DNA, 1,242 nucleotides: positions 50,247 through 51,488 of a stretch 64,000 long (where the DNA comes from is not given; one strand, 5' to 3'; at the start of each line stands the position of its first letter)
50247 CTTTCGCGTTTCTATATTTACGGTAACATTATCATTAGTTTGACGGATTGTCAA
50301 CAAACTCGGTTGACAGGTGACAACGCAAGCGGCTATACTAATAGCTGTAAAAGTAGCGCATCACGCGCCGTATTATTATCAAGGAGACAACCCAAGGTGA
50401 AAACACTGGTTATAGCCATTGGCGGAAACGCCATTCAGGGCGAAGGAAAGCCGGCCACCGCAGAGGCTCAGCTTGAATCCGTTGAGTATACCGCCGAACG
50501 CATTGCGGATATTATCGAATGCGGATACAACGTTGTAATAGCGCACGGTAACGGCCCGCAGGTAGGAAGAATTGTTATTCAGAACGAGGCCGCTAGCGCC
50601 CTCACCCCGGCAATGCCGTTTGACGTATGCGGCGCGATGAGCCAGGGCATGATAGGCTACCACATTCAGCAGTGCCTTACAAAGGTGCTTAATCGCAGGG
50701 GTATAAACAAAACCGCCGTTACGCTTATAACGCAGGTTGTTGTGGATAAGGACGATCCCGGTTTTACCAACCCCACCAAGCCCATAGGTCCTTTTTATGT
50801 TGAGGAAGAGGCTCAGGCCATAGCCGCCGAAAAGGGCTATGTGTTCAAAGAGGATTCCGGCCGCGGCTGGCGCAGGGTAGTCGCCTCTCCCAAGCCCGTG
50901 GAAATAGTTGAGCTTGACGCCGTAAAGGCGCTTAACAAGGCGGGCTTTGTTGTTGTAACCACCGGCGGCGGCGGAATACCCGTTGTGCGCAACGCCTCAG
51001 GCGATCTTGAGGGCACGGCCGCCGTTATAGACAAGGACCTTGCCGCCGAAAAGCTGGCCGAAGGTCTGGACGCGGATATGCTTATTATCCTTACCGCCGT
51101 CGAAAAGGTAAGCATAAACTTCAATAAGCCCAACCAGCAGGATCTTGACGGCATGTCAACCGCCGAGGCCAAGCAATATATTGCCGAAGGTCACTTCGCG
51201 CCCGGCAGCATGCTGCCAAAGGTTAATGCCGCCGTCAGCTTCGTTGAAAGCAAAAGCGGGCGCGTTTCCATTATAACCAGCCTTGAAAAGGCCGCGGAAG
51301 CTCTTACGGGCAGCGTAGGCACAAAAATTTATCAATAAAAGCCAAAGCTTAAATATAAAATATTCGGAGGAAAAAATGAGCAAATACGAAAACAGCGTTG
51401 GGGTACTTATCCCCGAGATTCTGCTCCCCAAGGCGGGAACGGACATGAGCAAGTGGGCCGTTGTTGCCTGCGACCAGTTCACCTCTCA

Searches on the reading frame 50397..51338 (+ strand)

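Call 26: search_protein_families(library=pfam, proteins=[window:50397-51338:+])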
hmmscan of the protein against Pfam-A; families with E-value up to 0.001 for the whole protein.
window:50397-51338:+ (313 aa): 1 family
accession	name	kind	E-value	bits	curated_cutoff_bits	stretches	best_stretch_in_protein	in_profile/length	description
PF00696.33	AA_kinase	-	1e-26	94.5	24.9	1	2-293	1-233/234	Amino acid kinase family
